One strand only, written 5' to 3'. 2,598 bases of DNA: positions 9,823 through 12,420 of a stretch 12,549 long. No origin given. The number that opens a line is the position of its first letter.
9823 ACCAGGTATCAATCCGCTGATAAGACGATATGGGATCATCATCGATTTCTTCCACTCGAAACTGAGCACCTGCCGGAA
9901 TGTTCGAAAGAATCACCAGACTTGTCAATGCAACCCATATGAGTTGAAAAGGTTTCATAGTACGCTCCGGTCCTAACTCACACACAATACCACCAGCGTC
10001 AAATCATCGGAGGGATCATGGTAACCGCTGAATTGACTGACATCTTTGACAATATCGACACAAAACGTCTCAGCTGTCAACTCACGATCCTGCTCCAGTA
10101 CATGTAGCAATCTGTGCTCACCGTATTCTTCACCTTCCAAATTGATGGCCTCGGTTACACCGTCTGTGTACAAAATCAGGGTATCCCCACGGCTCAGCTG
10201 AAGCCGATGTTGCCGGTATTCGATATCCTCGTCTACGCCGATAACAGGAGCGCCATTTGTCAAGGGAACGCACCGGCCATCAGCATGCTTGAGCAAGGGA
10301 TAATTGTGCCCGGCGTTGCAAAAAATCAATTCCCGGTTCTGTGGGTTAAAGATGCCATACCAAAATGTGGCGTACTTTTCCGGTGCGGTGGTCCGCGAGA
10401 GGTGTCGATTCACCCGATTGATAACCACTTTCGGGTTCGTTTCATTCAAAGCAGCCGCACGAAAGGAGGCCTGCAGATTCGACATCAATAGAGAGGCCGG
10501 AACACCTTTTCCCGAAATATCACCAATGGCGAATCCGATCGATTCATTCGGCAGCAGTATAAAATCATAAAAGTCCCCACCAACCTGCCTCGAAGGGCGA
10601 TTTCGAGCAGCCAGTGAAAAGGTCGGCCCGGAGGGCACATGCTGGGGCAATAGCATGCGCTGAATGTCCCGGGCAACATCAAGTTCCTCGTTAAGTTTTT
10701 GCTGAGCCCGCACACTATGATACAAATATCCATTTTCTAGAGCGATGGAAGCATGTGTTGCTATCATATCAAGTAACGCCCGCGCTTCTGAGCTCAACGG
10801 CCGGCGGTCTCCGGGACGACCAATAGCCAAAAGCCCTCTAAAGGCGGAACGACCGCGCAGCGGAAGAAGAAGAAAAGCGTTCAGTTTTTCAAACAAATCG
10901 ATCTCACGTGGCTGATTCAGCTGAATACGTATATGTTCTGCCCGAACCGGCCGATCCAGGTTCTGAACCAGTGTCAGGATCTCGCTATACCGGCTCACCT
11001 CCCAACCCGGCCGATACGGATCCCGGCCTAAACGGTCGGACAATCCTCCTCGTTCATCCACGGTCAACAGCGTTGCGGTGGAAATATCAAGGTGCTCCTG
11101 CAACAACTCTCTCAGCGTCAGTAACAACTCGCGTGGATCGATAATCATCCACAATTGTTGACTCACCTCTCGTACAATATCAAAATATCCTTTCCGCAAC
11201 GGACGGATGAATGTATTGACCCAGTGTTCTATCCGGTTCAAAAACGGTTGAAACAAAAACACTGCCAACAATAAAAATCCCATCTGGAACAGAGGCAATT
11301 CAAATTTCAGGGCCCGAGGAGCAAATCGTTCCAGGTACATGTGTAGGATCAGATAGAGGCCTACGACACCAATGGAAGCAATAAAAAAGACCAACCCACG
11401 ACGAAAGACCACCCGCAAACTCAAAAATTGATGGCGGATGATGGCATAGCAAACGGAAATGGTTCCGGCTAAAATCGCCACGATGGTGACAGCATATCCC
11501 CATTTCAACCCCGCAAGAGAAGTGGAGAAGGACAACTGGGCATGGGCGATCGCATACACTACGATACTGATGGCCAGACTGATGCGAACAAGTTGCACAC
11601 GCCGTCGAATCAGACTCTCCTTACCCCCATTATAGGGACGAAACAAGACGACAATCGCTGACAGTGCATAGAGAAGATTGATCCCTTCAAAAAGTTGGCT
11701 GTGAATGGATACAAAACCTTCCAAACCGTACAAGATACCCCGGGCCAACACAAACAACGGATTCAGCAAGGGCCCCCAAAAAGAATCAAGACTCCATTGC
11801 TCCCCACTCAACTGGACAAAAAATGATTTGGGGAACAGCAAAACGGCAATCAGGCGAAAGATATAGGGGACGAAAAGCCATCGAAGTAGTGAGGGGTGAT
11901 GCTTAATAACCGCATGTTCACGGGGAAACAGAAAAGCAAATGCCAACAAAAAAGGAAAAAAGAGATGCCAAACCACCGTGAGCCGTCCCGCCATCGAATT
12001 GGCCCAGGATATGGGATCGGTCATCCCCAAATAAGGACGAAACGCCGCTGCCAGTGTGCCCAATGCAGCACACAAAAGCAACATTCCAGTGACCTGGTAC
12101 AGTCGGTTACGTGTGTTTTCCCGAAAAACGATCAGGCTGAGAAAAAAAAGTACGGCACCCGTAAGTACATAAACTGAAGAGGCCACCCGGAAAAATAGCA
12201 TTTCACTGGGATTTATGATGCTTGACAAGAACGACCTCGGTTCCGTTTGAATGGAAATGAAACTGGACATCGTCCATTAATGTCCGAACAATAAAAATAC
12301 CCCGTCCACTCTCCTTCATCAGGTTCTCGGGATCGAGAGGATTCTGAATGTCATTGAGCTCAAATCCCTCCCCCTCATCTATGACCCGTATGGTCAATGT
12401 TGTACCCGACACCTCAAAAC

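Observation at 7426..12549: Partner-switching kinase and membrane PP2C phosphatase run directly into two Omp85-family barrels, with no sigma factor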

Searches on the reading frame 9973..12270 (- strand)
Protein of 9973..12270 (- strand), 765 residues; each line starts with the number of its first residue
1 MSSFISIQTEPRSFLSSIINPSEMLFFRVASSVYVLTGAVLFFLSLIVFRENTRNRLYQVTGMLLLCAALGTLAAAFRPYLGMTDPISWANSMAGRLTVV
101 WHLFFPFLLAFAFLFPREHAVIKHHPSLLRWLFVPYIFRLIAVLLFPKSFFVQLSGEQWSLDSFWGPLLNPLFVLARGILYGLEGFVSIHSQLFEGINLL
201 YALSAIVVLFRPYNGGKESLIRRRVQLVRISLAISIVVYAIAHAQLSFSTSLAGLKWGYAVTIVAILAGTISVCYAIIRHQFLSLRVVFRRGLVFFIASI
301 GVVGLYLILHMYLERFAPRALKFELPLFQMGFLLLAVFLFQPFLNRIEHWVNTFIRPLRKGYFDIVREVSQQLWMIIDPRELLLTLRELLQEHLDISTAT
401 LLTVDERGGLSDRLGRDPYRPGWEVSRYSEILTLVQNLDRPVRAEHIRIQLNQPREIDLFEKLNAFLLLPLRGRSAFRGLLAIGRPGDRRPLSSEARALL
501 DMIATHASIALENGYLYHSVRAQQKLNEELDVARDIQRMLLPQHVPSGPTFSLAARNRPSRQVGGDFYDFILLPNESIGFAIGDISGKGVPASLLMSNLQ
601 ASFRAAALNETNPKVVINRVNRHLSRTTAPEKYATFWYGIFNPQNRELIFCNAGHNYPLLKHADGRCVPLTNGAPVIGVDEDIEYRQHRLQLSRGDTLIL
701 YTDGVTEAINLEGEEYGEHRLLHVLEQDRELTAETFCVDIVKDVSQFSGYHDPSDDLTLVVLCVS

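Call 10: search_protein_families(library=pfam, proteins=[window:9973-12270:-], max_evalue=0.01)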
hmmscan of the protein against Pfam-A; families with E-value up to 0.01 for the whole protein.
window:9973-12270:- (765 aa): 4 families
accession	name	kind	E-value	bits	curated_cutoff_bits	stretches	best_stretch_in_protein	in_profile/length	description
PF07228.17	SpoIIE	-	5.5e-52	176.9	25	1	575-764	2-191/192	Stage II sporulation protein E (SpoIIE)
PF01590.32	GAF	-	7.5e-06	27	22.4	1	378-511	1-133/133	GAF domain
PF13492.12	GAF_3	-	3.1e-05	24.8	27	1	455-513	73-129/129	GAF domain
PF13185.12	GAF_2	-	0.002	18.7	28.6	1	378-512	3-136/136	GAF domain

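Call 11: find_encoding_contigs(protein=window:9976-12270:-, flank=10000, max_places=6)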
Protein window:9976-12270:- (765 aa): no gene with exactly this product is on record in the collection.

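Call 12: find_encoding_contigs(protein=window:9976-12201:-, flank=10000, max_places=6)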
Protein window:9976-12201:- (742 aa): no gene with exactly this product is on record in the collection.

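Call 14: find_homologous_proteins(query=window:9976-12201:-, max_evalue=1e-10)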
Query window:9976-12201:- (742 aa): 28 proteins with E <= 1e-10 among 8000 candidates.
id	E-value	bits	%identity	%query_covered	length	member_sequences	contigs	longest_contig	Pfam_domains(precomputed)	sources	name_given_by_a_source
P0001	0.0e+0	1536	90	100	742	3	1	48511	PF07228.18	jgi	jgi:sigma-B regulation protein RsbU (phosphoserine phosphatase)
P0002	3.5e-101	358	32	100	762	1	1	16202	PF13492.13,PF07228.18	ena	-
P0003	1.3e-90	323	30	99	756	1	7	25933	PF07228.18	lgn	-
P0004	3.6e-75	272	33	66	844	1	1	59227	PF13185.13,PF17820.8,PF01590.33,PF13180.13,PF13492.13,PF07228.18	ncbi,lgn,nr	ncbi:MAG: SpoIIE family protein phosphatase [Candidatus Eisenbacteria bacterium]|nr:SpoIIE family pr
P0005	2.1e-56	210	30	73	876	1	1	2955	PF13185.13,PF17820.8,PF00595.30,PF01590.33,PF13180.13,PF13492.13,PF07228.18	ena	-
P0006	1.2e-45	174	33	41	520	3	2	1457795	PF13185.13,PF01590.33,PF13492.13,PF07228.18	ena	-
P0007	1.3e-45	174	27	93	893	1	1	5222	PF17820.8,PF00595.30,PF13180.13,PF13492.13,PF07228.18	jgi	jgi:phosphoserine phosphatase RsbU/P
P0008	6.6e-44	168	28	68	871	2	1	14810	PF13185.13,PF17820.8,PF13180.13,PF13492.13,PF07228.18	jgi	-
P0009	3.1e-41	159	34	35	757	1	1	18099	PF13185.13,PF01590.33,PF13492.13,PF07228.18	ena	-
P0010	2.7e-38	150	30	38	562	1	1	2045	PF13185.13,PF00498.32,PF01590.33,PF16697.11,PF13492.13,PF07228.18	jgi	jgi:serine phosphatase RsbU (regulator of sigma subunit)/pSer/pThr/pTyr-binding forkhead associated 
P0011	5.8e-35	139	33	38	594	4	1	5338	PF13185.13,PF00498.32,PF01590.33,PF16697.11,PF13492.13,PF07228.18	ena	-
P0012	5.0e-32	129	35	27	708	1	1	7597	PF13185.13,PF01590.33,PF13492.13,PF07228.18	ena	-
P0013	8.9e-32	128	30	33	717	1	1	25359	PF00672.31,PF07228.18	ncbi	ncbi:MAG: PP2C family protein-serine/threonine phosphatase [Terriglobales bacterium]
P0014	5.0e-31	126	30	33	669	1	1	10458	PF00672.31,PF07228.18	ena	-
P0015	7.0e-31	125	30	37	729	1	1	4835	PF00672.31,PF07228.18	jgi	jgi:sigma-B regulation protein RsbU (phosphoserine phosphatase)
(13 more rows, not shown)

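Call 15: find_encoding_contigs(protein=P0001, flank=10000, max_places=3)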
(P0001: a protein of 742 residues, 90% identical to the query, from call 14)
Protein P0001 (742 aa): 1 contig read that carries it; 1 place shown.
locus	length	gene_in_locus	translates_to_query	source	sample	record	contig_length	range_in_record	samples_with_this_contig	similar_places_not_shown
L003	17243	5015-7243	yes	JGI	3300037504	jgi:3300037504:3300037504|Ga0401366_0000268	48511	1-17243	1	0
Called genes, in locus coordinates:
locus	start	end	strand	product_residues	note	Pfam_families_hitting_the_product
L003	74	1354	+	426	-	PF03952:Enolase_N, PF00113:Enolase_C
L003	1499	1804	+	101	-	PF04977:DivIC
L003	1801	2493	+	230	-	PF04367:DUF502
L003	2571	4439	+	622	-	-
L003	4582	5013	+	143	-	PF13581:HATPase_c_2, PF02518:HATPase_c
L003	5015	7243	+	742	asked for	PF07228:SpoIIE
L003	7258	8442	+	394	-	-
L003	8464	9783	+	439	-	PF07244:POTRA, PF01103:Omp85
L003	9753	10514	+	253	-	PF20260:PUA_4, PF04452:Methyltrans_RNA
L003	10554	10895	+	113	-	PF11969:DcpS_C, PF01230:HIT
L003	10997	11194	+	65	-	PF01165:Ribosomal_S21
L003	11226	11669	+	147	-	PF09424:YqeY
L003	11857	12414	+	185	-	PF02674:Colicin_V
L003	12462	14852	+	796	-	PF00488:MutS_V, PF01713:Smr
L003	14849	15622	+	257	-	PF00459:Inositol_P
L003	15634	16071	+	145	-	-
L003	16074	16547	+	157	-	PF04307:YdjM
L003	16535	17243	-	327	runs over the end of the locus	PF13174:TPR_6 (faint), PF13424:TPR_12 (faint)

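Call 16: find_encoding_contigs(protein=P0002, flank=10000, max_places=3)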
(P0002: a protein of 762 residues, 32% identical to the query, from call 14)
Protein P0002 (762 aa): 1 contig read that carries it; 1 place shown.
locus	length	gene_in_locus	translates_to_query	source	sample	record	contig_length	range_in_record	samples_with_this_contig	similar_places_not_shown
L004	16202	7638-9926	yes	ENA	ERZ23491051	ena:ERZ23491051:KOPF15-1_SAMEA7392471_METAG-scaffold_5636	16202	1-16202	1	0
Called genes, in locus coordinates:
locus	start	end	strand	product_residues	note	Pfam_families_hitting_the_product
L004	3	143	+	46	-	?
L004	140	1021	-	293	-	PF01904:DUF72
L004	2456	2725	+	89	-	-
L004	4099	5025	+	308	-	PF00005:ABC_tran, PF13304:AAA_21 (weak), PF13732:DrrA1-3_C (weak)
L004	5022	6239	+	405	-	PF12679:ABC2_membrane_2 (faint), PF12698:ABC2_membrane_3, PF01061:ABC2_membrane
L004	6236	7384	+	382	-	PF12679:ABC2_membrane_2, PF01061:ABC2_membrane, PF12698:ABC2_membrane_3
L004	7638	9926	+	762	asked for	PF13492:GAF_3 (weak), PF07228:SpoIIE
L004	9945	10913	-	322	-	PF00127:Copper-bind, PF13860:FlgD_ig (weak)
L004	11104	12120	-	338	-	PF01820:Dala_Dala_lig_N, PF02655:ATP-grasp_3, PF02222:ATP-grasp (weak), PF02786:CPSase_L_D2 (weak), PF07478:Dala_Dala_lig_C, PF13535:ATP-grasp_4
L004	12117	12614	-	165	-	PF02542:YgbB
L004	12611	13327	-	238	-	PF01128:IspD, PF12804:NTP_transf_3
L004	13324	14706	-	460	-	PF18073:Zn_ribbon_LapB, PF13481:AAA_25, PF03796:DnaB_C (weak), PF06745:ATPase, PF13191:AAA_16 (weak), PF23442:DUF7125, PF13401:AAA_22 (weak)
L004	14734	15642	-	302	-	PF02470:MlaD, PF28544:Helical_needle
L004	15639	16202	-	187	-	?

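Call 17: find_encoding_contigs(protein=P0003, flank=10000, max_places=3)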
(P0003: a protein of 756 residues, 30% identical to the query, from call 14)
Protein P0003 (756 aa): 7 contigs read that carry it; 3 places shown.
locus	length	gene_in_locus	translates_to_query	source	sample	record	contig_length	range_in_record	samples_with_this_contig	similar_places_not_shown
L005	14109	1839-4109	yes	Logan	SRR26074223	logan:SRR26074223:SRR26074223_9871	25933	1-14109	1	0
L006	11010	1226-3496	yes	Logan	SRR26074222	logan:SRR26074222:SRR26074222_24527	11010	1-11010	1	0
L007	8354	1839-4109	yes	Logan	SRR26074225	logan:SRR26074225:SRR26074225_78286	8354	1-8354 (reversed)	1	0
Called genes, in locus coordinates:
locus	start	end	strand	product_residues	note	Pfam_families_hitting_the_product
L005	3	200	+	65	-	?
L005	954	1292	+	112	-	PF01740:STAS, PF13466:STAS_2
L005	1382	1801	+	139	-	PF13581:HATPase_c_2, PF02518:HATPase_c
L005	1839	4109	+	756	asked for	PF07228:SpoIIE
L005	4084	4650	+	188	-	PF00293:NUDIX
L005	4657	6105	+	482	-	PF00672:HAMP, PF02518:HATPase_c, PF13581:HATPase_c_2 (weak)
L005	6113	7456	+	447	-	PF00072:Response_reg, PF00158:Sigma54_activat, PF01078:Mg_chelatase (faint), PF14532:Sigma54_activ_2, PF25601:AAA_lid_14, PF02954:HTH_8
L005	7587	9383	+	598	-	PF01103:Omp85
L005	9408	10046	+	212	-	PF14334:DUF4390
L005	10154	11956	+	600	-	PF01590:GAF, PF13185:GAF_2, PF13492:GAF_3, PF08448:PAS_4 (faint), PF00512:HisKA (weak), PF02518:HATPase_c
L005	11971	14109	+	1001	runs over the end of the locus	PF00069:Pkinase, PF07714:PK_Tyr_Ser-Thr, PF13176:TPR_7 (faint), PF07719:TPR_2 (faint), PF10602:RPN7 (faint), PF13181:TPR_8 (faint), PF13374:TPR_10 (faint), PF13424:TPR_12, +4 more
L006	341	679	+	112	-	PF01740:STAS, PF13466:STAS_2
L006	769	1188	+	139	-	PF13581:HATPase_c_2, PF02518:HATPase_c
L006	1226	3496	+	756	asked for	PF07228:SpoIIE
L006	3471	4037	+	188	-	PF00293:NUDIX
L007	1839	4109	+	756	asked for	PF07228:SpoIIE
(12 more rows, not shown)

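Call 29: search_protein_families(library=ncbifam, proteins=[L003:4582-5010:+, window:9976-12201:-, L003:2571-4436:+, L003:1801-2490:+], max_evalue=0.01)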
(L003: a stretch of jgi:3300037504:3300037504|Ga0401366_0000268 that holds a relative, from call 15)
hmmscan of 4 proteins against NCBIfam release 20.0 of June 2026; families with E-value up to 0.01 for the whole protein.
L003:4582-5010:+ (143 aa): 17 families
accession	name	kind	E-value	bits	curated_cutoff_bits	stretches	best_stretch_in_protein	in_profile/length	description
NF003144.0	PRK04069.1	equivalog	1.5e-22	79.7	145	1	7-141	5-144/161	anti-sigma B factor RsbW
TIGR01924.1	rsbW_low_gc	equivalog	4.6e-20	71.6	155.05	1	31-140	29-143/159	anti-sigma B factor RsbW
TIGR01925.2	spIIAB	equivalog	6.3e-17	61.8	135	1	12-139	5-135/137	anti-sigma F factor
NF041045.1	RsbA_anti_sig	subfamily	7.3e-14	51.7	210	1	15-136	185-300/303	anti-sigma factor RsbA family regulatory protein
NF008298.1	PRK11086.1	subfamily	3.5e-05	22.4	520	1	39-120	418-500/529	DcuS/MalK family sensor histidine kinase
NF047794.1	HisKinPtgB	equivalog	5.2e-05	21.7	1000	1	48-126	559-636/656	two-component system sensor histidine kinase PgtB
NF033792.0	ActS_PrrB_HisK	equivalog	5.4e-05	22.2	350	1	22-121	290-393/423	ActS/PrrB/RegB family redox-sensitive histidine kinase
NF051872.1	HisKinPhyk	equivalog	0.00016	20.4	750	1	32-94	437-498/537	sensor histidine kinase PhyK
NF007007.0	PRK09470.1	equivalog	0.00021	20.4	486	1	41-97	352-403/463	envelope stress sensor histidine kinase CpxA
TIGR02966.1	phoR_proteo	equivalog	0.00023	20.3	334.2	1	40-97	225-279/333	phosphate regulon sensor histidine kinase PhoR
NF000951.0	PRK00095.2-1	equivalog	0.002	16.9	391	1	22-98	3-71/559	DNA mismatch repair endonuclease MutL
NF008312.0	PRK11100.1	equivalog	0.003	16.4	356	1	30-90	356-412/477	two-component system sensor histidine kinase CreC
NF040750.1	tetrathio_HK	equivalog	0.0033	16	750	1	10-120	414-529/555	tetrathionate respiration histidine kinase TtrS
NF008468.0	PRK11360.1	equivalog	0.0071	14.7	646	1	28-112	490-573/616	two-component system sensor histidine kinase AtoS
NF045988.1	HisKinRegBRhodob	equivalog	0.0073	14.7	570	0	52-97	331-371/462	sensor histidine kinase RegB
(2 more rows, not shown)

window:9976-12201:- (742 aa): 4 families
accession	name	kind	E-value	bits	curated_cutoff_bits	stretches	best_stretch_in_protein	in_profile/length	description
NF045505.1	RR_RssB_Pseudo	equivalog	2.1e-14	53.4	700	1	501-739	150-389/394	two-component system response regulator RssB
TIGR02865.1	spore_II_E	equivalog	4.1e-12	45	490.8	1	538-739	564-761/764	stage II sporulation protein E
NF038263.1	prot_phos_SiaA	equivalog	1.6e-11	43.5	700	1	497-738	405-654/658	biofilm regulation protein phosphatase SiaA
NF041606.1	dguan_cyc_DgcA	equivalog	0.0021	17.1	370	1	404-494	84-175/340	diguanylate cyclase DgcA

L003:2571-4436:+ (622 aa): 0 families

L003:1801-2490:+ (230 aa): 0 families

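Call 30: search_protein_families(library=pfam, proteins=[L003:2571-4436:+, L003:4582-5010:+, L005:7587-9380:+], max_evalue=0.05)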
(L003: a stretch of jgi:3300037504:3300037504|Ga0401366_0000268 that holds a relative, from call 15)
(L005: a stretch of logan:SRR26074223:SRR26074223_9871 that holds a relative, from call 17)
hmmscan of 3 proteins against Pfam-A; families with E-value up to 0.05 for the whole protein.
L003:2571-4436:+ (622 aa): 1 family
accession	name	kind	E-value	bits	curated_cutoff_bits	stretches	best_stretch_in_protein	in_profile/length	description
PF13505.12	OMP_b-brl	-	0.017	15.7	28.7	0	363-479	21-131/175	Outer membrane protein beta-barrel domain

L003:4582-5010:+ (143 aa): 6 families
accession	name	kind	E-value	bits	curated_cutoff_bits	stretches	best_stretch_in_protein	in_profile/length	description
PF13581.12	HATPase_c_2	-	3.3e-28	98.7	27.4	1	15-138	2-127/127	Histidine kinase-like ATPase domain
PF02518.31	HATPase_c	-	1.2e-08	35.8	26.4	1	44-135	5-104/111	Histidine kinase-, DNA gyrase B-, and HSP90-like ATPase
PF14501.12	HATPase_c_5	-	0.0025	18.2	22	1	45-121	6-80/102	GHKL domain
PF13589.12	HATPase_c_3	-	0.0076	16.7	25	1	45-101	3-55/137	Histidine kinase-, DNA gyrase B-, and HSP90-like ATPase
PF20923.2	COMMD9_HN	-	0.013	16.2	27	1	16-62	11-57/75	COMMD9, helical N-terminal domain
PF08796.15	DUF1797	-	0.028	14.9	27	0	67-96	27-56/67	Protein of unknown function (DUF1797)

L005:7587-9380:+ (598 aa): 3 families
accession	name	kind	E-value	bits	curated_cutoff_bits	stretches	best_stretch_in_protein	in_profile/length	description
PF01103.29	Omp85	-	1.9e-15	57.7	24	1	347-554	57-269/325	Omp85 superfamily domain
PF18939.6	DUF5686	-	2.9e-05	23.2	39.2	1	230-380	314-464/669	Family of unknown function (DUF5686)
PF03865.19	ShlB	-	0.013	15.4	22.7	1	488-551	230-296/311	Haemolysin secretion/activation protein ShlB/FhaC/HecB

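Call 32: find_related_loci(query=A2, collection=metagenome_contigs, flank=8000)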
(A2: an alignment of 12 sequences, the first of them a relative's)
Query A2 (143 aa) in metagenome_contigs; peptide patterns used: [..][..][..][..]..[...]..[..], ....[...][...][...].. (x = any residue, [..] = any of these).
599 stretches matched a pattern; 473 encode a relative of the query (tblastn E <= 1e-3); the best 80 are kept; 80 distinct loci.
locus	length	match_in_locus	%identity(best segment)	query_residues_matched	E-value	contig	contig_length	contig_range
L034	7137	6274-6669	64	11-142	3e-55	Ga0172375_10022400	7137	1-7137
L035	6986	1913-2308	64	11-142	3e-55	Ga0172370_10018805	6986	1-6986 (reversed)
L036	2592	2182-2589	57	3-138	1e-50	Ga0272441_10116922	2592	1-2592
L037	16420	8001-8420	55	3-142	2e-49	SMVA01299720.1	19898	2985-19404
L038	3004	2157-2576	55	3-142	2e-49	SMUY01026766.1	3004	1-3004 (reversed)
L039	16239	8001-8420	55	3-142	2e-49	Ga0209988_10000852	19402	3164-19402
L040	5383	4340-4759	54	3-142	5e-49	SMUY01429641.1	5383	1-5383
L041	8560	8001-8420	54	3-142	7e-49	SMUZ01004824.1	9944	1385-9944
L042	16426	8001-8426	56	1-142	1e-47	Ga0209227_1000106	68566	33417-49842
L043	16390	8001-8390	55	14-143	1e-47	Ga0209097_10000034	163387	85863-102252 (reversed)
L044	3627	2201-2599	56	4-136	2e-47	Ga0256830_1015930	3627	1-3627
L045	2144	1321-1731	53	3-139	7e-48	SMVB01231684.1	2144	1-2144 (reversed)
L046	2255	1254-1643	57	9-138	1e-47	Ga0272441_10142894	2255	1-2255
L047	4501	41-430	57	9-138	2e-47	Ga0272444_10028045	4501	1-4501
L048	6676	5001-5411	53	3-139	1e-47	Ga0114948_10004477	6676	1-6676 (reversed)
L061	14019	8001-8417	50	4-142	1e-44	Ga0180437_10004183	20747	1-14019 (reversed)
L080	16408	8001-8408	52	4-139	2e-42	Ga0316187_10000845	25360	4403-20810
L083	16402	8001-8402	51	9-141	8e-42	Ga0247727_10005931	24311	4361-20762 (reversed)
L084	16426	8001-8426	49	1-142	1e-41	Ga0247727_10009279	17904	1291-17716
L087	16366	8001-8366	56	21-142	2e-41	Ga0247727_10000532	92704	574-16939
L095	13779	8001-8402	50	4-137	1e-40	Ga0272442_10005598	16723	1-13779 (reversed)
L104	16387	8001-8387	52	10-138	2e-39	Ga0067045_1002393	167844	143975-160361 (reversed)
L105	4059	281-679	48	5-137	2e-39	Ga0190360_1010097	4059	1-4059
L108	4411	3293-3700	49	2-137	1e-38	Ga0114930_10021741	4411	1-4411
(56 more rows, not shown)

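Call 36: find_homologous_proteins(query=L003:2571-4436:+, max_evalue=0.00001)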
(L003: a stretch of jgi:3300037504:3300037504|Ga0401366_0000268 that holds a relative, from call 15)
Query L003:2571-4436:+ (622 aa): 120 proteins with E <= 0.00001 among 8000 candidates.
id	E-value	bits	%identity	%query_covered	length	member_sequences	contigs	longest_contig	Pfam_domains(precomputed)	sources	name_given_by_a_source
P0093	0.0e+0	1296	90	98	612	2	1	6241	-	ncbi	-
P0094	6.8e-190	651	50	97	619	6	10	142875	-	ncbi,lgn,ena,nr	ncbi:MAG TPA: hypothetical protein PKN04_12870 [bacterium]|nr:hypothetical protein [bacterium] HNT66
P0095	8.3e-186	637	49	95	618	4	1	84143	-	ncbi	-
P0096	3.8e-183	628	48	95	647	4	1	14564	-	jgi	jgi:hypothetical protein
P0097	1.0e-182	627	47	98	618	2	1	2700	-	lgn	-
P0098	1.6e-181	623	49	97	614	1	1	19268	-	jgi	-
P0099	5.1e-181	621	47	96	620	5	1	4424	-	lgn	-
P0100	5.4e-180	618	47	100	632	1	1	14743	-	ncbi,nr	ncbi:hypothetical protein JW992_04415 [candidate division KSB1 bacterium]|nr:hypothetical protein [c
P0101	5.5e-179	615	46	99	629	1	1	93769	-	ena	-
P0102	7.2e-178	611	48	94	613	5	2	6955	-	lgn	-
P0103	6.4e-177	608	47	96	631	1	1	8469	-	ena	-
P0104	4.8e-176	605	52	87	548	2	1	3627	-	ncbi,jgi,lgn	-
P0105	1.3e-175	604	46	99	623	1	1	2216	-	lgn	-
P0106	2.8e-175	602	45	99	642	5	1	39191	-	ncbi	-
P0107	6.2e-172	591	46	99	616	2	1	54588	-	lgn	-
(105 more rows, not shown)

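Call 37: find_encoding_contigs(protein=P0093, flank=10000, max_places=3)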
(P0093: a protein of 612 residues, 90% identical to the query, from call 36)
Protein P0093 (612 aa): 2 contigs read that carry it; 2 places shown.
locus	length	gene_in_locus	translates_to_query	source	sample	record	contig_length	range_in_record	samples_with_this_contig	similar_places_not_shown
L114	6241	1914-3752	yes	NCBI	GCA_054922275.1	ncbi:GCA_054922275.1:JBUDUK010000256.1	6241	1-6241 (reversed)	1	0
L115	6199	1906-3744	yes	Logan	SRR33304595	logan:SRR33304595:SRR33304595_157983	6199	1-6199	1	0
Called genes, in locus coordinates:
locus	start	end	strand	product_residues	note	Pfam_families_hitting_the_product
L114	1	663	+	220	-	?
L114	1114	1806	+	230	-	PF04367:DUF502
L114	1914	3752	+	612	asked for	-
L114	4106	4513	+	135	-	PF13581:HATPase_c_2, PF02518:HATPase_c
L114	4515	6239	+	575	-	?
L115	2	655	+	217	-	?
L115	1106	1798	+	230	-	PF04367:DUF502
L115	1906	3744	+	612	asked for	-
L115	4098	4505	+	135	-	PF13581:HATPase_c_2, PF02518:HATPase_c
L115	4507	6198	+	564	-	?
